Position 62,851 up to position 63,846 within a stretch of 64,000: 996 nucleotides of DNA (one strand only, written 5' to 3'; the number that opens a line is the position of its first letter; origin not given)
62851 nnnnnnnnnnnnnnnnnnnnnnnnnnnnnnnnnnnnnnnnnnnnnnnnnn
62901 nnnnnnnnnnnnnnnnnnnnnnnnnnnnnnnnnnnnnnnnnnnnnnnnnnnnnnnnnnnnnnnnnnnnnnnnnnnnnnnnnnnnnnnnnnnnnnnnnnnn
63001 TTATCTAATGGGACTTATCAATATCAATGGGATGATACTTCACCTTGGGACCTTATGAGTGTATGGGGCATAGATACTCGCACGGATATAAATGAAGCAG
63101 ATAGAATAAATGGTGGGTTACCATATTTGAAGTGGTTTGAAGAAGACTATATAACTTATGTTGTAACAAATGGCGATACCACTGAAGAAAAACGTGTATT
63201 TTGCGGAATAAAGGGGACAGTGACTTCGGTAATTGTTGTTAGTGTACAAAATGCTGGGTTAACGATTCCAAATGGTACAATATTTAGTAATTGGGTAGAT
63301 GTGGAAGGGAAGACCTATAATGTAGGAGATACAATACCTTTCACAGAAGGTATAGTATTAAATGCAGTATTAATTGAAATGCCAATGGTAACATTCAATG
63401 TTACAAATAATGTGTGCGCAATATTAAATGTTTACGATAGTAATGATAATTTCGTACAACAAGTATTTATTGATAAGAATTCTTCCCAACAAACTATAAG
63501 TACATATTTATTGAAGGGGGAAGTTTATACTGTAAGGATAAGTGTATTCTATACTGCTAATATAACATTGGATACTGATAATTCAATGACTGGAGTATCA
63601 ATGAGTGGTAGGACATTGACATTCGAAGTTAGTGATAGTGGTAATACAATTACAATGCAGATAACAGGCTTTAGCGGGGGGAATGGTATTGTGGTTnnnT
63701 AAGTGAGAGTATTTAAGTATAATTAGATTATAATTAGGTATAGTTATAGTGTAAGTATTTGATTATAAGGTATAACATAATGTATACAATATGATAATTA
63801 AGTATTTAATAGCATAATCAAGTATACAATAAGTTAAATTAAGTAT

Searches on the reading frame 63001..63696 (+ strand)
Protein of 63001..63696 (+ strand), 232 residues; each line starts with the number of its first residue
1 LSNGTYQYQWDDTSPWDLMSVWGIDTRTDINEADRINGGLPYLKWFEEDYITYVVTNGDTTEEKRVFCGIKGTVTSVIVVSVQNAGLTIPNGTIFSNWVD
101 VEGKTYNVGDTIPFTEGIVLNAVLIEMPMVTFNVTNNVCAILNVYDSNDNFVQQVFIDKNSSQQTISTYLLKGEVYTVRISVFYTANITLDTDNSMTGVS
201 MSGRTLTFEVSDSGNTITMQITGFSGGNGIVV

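Call 67: search_protein_families(library=pfam, proteins=[window:63001-63696:+], max_evalue=1)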
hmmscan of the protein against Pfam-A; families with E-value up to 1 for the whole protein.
window:63001-63696:+ (232 aa): 1 family
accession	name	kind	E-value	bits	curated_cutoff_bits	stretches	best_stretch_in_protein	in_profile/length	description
PF24047.1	Tudor_krimper_1st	-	0.065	14.2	27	1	126-172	18-64/91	Krimper first tudor domain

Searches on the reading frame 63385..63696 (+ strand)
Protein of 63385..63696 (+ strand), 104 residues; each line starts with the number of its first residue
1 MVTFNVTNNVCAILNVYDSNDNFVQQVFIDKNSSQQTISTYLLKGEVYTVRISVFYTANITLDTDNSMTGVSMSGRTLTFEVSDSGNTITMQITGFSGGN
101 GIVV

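Call 31: find_related_loci(query=A2, collection=genome_contigs, flank=10000)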
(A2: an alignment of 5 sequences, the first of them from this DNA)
Query A2 (104 aa) in genome_contigs; peptide patterns used: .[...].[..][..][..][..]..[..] (x = any residue, [..] = any of these).
6 stretches matched a pattern; 1 encode a relative of the query (tblastn E <= 1e-3); 1 distinct loci.
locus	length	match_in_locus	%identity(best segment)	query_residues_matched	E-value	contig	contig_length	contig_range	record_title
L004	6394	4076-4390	31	1-104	3e-7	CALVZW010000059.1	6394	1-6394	MAG: uncultured Clostridia bacterium isolate BRZ_MD__bin13 genome assembly, contig: BRZ_MD__NODE_10707_length_6394_cov_9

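Call 36: find_homologous_proteins(query=A2, max_evalue=0.001)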
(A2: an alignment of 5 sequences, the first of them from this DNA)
Query A2 (5 sequences) (104 aa, profile of the alignment): 1 proteins with E <= 0.001 among 263 candidates.
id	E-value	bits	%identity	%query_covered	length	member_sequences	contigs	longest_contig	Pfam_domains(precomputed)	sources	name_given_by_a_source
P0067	2.3e-23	100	39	82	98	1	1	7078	-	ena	-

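Call 37: find_encoding_contigs(protein=P0067, flank=10000, max_places=10)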
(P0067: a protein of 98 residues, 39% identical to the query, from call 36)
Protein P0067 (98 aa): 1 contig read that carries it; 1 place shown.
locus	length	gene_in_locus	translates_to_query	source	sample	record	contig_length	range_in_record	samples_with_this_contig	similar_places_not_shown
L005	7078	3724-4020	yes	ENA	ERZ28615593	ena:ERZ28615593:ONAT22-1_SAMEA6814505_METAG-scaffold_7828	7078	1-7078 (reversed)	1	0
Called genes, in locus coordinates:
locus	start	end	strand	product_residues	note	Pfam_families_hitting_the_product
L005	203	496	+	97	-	-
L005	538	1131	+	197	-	PF18306:LDcluster4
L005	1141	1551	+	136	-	-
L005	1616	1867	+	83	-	PF15919:HicB_lk_antitox (weak)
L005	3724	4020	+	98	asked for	-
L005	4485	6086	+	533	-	PF00133:tRNA-synt_1, PF01406:tRNA-synt_1e (weak), PF09334:tRNA-synt_1g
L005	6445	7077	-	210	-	?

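Call 76: search_protein_representatives(alignment_id=A4)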
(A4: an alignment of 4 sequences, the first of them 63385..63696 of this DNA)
Query: 4 sequences, 522 profile positions. Proteins with E-value up to 0.001 (for the whole library): 17824; up to 1e-10: 6781; up to 1e-30: 795. The best 150 are listed.
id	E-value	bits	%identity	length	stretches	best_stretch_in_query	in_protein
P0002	0.0e+00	1161.0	-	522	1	1-522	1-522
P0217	2.7e-217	739.0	-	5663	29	73-329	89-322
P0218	7.2e-211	717.9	-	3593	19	196-411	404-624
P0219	3.3e-192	656.3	-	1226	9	196-401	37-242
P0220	9.7e-186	634.9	-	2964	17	78-314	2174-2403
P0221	7.4e-145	500.0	-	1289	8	77-297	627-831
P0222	1.1e-141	489.6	-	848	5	416-522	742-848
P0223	5.8e-132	457.5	-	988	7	415-522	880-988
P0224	2.8e-130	451.9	-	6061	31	107-348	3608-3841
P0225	3.9e-127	441.6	-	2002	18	96-292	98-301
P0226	4.0e-124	431.6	-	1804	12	107-307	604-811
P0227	4.0e-121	421.7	-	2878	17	103-293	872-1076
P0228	3.9e-117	408.5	-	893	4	97-290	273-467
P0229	8.2e-113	394.3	-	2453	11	80-290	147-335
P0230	1.2e-110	387.2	-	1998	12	105-305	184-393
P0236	7.0e-92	325.2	-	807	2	35-428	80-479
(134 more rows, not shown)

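Call 80: find_encoding_contigs(protein=P0236, flank=3000, max_places=10)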
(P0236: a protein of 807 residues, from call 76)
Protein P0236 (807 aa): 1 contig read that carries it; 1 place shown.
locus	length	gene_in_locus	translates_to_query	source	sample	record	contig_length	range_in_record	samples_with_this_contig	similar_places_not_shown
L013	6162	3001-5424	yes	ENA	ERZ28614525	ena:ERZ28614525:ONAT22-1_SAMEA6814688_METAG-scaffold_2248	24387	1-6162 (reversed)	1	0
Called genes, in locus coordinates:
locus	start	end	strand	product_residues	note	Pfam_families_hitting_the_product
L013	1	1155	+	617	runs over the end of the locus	PF00012:HSP70, PF06723:MreB_Mbl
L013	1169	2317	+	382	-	PF00226:DnaJ, PF01556:DnaJ_C, PF00684:DnaJ_CXXCXGXG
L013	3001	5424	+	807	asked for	PF07581:Glug (faint), PF09479:Flg_new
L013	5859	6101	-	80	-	-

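Call 81: find_encoding_contigs(protein=P0228, flank=3000, max_places=10)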
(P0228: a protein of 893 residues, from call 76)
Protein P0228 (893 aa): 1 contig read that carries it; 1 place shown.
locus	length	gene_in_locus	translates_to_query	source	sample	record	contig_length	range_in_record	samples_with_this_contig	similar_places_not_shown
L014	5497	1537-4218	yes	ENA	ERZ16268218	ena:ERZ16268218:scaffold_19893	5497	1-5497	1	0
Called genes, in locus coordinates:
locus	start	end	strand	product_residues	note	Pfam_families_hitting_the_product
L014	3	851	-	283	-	?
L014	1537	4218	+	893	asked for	PF07581:Glug (faint)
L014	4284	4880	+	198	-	-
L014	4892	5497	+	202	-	?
